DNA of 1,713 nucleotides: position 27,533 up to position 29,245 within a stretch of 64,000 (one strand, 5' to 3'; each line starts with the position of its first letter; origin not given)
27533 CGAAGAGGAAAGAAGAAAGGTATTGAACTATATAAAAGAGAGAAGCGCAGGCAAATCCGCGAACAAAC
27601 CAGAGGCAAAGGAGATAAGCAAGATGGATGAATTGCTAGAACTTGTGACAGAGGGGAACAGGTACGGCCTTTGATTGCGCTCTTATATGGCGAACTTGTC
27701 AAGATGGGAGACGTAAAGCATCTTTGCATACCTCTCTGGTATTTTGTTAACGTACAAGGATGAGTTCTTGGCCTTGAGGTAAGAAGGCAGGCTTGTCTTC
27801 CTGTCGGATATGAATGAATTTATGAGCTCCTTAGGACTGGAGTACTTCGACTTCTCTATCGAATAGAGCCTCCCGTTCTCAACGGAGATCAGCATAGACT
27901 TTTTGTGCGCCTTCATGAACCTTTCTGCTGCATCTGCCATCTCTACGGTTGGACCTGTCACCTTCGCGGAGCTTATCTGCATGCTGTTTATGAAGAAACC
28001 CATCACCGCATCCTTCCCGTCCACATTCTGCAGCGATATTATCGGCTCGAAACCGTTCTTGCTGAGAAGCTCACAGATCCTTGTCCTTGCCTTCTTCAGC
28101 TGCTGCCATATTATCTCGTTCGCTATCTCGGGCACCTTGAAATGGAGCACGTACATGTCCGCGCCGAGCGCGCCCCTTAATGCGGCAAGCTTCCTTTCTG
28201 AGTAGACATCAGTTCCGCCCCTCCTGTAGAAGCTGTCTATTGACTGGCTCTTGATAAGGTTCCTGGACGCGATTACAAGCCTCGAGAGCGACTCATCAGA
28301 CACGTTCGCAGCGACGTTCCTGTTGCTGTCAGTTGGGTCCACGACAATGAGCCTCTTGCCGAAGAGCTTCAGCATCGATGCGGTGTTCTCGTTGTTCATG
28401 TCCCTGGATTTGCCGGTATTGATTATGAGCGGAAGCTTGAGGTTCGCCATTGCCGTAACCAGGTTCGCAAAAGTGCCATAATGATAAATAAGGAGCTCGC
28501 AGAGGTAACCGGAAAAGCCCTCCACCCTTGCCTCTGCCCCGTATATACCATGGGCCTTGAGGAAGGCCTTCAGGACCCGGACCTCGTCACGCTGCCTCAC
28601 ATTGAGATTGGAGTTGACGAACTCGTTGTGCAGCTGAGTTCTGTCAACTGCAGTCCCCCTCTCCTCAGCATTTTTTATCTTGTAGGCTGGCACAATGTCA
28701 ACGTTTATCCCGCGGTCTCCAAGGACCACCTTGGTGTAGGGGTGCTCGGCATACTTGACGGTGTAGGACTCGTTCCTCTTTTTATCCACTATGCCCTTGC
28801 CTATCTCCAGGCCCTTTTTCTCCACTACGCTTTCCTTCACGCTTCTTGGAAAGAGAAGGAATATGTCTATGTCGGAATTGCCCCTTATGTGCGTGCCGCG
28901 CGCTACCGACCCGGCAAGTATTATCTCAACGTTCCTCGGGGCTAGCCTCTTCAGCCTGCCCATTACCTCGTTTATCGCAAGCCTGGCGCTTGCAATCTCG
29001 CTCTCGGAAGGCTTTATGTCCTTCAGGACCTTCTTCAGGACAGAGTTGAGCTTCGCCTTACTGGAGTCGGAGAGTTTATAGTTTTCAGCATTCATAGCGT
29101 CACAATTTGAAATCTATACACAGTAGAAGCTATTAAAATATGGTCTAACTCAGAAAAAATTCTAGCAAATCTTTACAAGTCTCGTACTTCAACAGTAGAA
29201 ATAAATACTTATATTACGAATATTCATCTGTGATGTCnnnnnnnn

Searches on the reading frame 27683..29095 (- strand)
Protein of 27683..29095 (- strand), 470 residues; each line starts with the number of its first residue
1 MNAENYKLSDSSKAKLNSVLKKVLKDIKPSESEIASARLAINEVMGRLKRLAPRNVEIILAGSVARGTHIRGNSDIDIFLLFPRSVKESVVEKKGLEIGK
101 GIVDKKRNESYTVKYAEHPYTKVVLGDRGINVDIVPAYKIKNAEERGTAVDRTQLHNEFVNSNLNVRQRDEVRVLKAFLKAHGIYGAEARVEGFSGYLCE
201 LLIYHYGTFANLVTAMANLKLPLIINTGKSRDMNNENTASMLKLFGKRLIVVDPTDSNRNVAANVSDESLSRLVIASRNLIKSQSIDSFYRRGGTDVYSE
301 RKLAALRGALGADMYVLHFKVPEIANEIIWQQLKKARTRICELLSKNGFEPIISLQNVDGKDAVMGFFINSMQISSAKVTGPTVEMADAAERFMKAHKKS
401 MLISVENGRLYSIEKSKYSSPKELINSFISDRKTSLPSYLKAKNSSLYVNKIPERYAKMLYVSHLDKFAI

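Call 63: search_protein_families(library=ncbifam, proteins=[window:27683-29095:-], max_evalue=0.00001)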
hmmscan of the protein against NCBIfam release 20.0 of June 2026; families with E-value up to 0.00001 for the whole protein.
window:27683-29095:- (470 aa): 2 families
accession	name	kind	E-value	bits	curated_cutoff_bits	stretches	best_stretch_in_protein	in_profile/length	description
TIGR03671.1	cca_archaeal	equivalog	1.5e-110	369.8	281.3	1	19-430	1-401/410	CCA tRNA nucleotidyltransferase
NF041116.1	CBASS_cyclase_a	equivalog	2e-12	46.8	200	1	25-276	10-285/317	CBASS oligonucleotide cyclase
